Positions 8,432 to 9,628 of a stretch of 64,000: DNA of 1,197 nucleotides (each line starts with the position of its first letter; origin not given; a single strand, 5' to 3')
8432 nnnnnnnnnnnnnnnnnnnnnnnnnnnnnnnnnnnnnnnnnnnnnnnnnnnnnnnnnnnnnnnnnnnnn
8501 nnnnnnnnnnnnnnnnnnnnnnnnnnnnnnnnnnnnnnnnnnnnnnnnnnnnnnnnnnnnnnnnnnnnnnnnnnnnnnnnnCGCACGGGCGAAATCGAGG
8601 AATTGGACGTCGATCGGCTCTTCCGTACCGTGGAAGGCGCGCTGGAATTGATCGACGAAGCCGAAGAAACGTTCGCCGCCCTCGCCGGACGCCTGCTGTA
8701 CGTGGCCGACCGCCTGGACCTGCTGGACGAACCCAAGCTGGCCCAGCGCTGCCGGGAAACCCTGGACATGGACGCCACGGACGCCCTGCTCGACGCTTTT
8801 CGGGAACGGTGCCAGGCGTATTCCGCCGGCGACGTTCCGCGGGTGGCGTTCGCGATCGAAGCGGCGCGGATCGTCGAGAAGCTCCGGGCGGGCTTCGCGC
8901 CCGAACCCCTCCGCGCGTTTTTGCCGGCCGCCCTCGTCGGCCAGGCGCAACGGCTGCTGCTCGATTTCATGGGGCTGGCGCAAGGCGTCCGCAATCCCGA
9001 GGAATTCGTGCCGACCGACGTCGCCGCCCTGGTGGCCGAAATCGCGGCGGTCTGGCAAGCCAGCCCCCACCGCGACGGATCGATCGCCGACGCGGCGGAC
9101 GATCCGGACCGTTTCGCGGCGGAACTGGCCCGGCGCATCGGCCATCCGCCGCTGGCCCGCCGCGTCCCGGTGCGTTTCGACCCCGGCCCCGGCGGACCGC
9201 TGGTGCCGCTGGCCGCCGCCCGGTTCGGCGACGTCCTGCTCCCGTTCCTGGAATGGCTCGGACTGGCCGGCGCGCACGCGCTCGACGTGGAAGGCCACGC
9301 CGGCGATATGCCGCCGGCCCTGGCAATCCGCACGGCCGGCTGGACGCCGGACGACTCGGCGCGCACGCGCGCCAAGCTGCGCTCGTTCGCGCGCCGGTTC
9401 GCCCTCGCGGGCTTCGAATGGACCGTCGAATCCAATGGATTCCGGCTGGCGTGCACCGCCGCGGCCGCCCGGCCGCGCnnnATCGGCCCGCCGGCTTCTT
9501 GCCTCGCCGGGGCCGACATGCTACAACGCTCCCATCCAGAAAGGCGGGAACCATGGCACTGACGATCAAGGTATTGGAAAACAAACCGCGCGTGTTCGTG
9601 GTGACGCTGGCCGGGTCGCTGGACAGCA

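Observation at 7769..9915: MBL-fold hydrolase fused to an unknown roughly 290-aa domain and paired with a STAS antagonist: possible non-canonical partner-switching input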

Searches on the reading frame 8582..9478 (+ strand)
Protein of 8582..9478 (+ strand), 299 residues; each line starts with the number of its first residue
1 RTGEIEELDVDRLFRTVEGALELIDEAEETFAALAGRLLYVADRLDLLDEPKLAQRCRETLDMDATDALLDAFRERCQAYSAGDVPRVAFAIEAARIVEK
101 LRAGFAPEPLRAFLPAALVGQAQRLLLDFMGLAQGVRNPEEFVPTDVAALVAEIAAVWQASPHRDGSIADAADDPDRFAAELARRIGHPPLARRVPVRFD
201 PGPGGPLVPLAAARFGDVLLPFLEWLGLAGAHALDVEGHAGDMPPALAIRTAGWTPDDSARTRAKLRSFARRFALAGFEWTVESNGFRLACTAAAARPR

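Call 28: search_solved_structures(query=A2, max_evalue=10, show_alignments=2)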
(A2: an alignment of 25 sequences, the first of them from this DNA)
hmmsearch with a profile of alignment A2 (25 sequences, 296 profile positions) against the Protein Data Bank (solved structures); distinct sequences matched with E-value up to 10: 7.
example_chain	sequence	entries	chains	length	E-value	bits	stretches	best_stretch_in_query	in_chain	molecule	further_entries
8s7v_G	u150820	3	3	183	0.042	16.2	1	153-252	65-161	Methanogenesis marker protein 17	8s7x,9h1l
9jfj_A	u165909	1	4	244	0.39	13.1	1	189-255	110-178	Sensor histidine kinase ZraS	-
2fiw_A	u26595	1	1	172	0.49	12.8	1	161-228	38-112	GCN5-related N-acetyltransferase:Aminotransferase, class-II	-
8bqs_Dl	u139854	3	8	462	0.55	12.6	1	225-284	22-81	Chromosome condensation regulator RCC1 repeat protein,Chromosome condensation regulator RC | Chromosome condensation regulator RCC1 repeat protein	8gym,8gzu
8b6h_Dl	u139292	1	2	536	0.68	12.3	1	225-284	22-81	COXBP,Chromosome condensation regulator RCC1 repeat protein,Chromosome condensation regula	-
2trc_P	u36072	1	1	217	1.5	11.2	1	111-153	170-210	PHOSDUCIN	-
8a22_Bs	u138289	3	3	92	1.6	11.1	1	121-151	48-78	bS19m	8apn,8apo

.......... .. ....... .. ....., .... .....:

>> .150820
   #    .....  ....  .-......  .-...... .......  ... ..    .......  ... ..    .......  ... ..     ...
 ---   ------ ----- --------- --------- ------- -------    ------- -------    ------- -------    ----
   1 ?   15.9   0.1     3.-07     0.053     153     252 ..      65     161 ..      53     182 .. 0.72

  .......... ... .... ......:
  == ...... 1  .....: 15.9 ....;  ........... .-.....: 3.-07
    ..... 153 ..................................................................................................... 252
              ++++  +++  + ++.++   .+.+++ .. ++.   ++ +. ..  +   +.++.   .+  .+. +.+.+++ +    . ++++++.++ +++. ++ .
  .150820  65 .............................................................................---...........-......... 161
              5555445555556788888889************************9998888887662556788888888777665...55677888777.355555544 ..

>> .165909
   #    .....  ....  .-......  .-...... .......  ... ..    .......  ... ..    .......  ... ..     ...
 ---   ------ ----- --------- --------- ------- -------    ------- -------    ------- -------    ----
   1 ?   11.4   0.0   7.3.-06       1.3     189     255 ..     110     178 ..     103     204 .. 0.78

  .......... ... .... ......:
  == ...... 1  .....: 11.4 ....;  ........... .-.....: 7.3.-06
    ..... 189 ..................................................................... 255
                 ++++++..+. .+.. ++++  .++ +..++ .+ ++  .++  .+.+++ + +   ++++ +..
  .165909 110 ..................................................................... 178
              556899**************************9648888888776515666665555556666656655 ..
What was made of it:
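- Tried and rejected: The profile search of PDB sequences gave only weak hits: methanogenesis marker protein 17 at E 0.04 and ZraS at E 0.39 (call 28).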

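Call 29: search_protein_families(library=pfam, alignment_id=A2, max_evalue=10)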
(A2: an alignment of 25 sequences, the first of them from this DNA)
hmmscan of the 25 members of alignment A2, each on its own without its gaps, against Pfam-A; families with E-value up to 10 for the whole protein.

A. member 1, seq(299 aa): 2 families
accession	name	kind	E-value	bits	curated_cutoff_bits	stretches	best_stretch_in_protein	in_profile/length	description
PF21724.2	DUF6861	-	0.12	12.3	28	1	121-184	79-145/194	Family of unknown function (DUF6861)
PF17926.6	TetR_C_21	-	0.17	12.5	26.2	1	142-178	65-101/111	Tetracyclin repressor-like, C-terminal domain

B. families by the number of members that match (of 25 scanned): 9 families
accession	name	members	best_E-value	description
PF21724.2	DUF6861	2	0.028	Family of unknown function (DUF6861)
PF17926.6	TetR_C_21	2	0.17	Tetracyclin repressor-like, C-terminal domain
PF13551.12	HTH_29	1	0.021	Winged helix-turn helix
PF22620.2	OYE-like_second_a-b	1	0.048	OYE-like second alpha/beta domain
PF25476.1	Ribosomal_L19e_C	1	0.07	Ribosomal protein L19e, C-terminal domain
PF08376.15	NIT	1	0.071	Nitrate and nitrite sensing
PF19682.4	DUF6184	1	0.13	Family of unknown function (DUF6184)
PF00156.33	Pribosyltran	1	0.22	Phosphoribosyl transferase domain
PF12680.13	SnoaL_2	1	0.42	SnoaL-like domain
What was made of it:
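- On Histidine kinase (HisKA/DHp + HATPase_c): No HATPase_c Pfam hit, even at E 10 (call 29).
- Tried and rejected: Pfam gave no hit at E up to 10 (call 29).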

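Call 32: predict_structure(alignment_id=A2)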
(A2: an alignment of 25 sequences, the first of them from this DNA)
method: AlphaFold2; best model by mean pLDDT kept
length: 299 residues; sequences in the alignment: 25
mean_pLDDT: 87.7   pTM: 0.82
mean pLDDT of the five models: 87.7, 87.4, 83.9, 82.9, 82.6
residues with pLDDT >= 90: 172; 70-90: 105; 50-70: 13; < 50: 9
segments of 3 or more residues with pLDDT < 50: 1-5, 296-299
pLDDT, mean of each block of 10 residues (from residue 1): 55 85 89 94 95 94 96 97 93 94 93 89 88 71 89 92 87 90 88 91 88 89 92 92 84 88 88 89 92 57
secondary structure, 60 per line:
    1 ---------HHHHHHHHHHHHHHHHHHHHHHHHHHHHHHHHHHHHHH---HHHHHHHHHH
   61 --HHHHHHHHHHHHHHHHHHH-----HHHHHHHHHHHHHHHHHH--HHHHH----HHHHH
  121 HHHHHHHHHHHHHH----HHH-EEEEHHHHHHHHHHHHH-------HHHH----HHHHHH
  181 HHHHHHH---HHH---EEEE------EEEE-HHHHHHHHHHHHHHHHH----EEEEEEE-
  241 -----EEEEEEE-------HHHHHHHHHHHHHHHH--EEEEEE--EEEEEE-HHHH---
elements in order: H10-47 H51-60 H63-81 H87-104 H107-111 H116-134 E143-146 H147-159 H167-170 H175-187 E197-200 E207-210 H212-228 E233-239 E246-252 H260-275 E278-283 E286-291 H293-296

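Call 52: search_protein_representatives(alignment_id=A2)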
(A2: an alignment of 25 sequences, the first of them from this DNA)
Query: 25 sequences, 296 profile positions. Proteins with E-value up to 0.001 (for the whole library): 249; up to 1e-10: 206; up to 1e-30: 116. The best 150 are listed.
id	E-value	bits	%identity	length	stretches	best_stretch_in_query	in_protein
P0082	8.4e-130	448.7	-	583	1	2-292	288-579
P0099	4.4e-127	439.7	-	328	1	3-290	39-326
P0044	1.9e-120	418.0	-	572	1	3-292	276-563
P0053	3.0e-104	364.8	-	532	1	3-291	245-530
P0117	1.6e-95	336.1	-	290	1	3-291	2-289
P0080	6.3e-94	330.9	-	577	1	3-291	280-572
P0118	1.4e-90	319.9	-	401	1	2-292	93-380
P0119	1.7e-90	319.6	-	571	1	2-291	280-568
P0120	1.0e-88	313.7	-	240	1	61-295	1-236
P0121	1.3e-87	310.2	-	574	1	2-290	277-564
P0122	3.1e-87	308.9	-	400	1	2-288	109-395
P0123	6.5e-87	307.9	-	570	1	4-291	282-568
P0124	8.2e-71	255.0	-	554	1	2-283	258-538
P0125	1.8e-69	250.6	-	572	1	2-283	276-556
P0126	6.5e-61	222.5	-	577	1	3-285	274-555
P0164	2.6e-44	168.0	-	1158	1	9-279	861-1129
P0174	2.5e-41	158.2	-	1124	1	16-254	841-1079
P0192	4.1e-38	147.6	-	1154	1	19-254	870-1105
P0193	4.7e-38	147.5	-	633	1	1-253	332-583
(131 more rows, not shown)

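Call 53: search_protein_families(library=pfam, proteins=[P0164, P0174, P0192, P0193], max_evalue=0.001)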
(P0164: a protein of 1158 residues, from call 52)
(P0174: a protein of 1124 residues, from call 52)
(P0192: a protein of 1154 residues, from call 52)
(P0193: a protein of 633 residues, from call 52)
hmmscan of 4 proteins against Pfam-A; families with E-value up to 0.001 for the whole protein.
P0164 (1158 aa): 1 family
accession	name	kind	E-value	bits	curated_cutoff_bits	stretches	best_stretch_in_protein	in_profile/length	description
PF07694.17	5TM-5TMR_LYT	-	3.9e-28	98.6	24.6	2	686-843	3-167/169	5TMR of 5TMR-LYT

P0174 (1124 aa): 1 family
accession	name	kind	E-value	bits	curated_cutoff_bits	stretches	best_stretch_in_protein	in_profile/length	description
PF07694.17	5TM-5TMR_LYT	-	4.7e-28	98.3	24.6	2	414-574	9-167/169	5TMR of 5TMR-LYT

P0192 (1154 aa): 1 family
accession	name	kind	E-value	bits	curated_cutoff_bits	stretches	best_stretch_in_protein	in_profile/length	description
PF07694.17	5TM-5TMR_LYT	-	5.6e-27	94.8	24.6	2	687-843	13-168/169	5TMR of 5TMR-LYT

P0193 (633 aa): 1 family
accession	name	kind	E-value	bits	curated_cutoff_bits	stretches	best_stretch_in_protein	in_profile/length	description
PF00753.33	Lactamase_B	-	9.3e-07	29.4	22.7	0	126-336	47-190/196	Metallo-beta-lactamase superfamily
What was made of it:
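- The C-terminal module follows a membrane sensor region in three rare proteins (calls 52, 53). The same C-terminal module follows two 5TM-5TMR_LYT membrane sensor domains in P0164, P0174 and P0192 (calls 52, 53). It is also reused after membrane sensor domains (call 53).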

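Call 54: find_encoding_contigs(protein=P0164, flank=6000, max_places=2)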
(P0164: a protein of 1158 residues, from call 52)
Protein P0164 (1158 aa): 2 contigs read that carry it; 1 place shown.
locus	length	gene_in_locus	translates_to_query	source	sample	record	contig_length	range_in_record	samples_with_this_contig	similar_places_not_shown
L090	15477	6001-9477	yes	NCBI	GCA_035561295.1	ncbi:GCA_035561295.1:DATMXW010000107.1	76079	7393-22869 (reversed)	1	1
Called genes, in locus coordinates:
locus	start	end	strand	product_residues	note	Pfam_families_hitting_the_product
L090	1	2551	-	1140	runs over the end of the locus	PF07714:PK_Tyr_Ser-Thr, PF00069:Pkinase, PF07719:TPR_2 (faint), PF13424:TPR_12 (faint), PF13428:TPR_14 (faint), PF12895:ANAPC3 (weak), PF14559:TPR_19 (weak), PF00515:TPR_1 (weak), +11 more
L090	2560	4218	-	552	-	-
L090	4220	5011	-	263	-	PF00481:PP2C (weak), PF13672:PP2C_2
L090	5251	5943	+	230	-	PF01914:MarC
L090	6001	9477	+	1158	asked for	PF07694:5TM-5TMR_LYT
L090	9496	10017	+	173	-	PF20589:DUF6790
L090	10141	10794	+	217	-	PF04509:CheC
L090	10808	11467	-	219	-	-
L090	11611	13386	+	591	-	PF00301:Rubredoxin, PF02776:TPP_enzyme_N, PF00205:TPP_enzyme_M, PF02775:TPP_enzyme_C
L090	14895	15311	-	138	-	PF13581:HATPase_c_2, PF02518:HATPase_c (weak)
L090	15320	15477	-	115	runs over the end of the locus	PF01740:STAS, PF13466:STAS_2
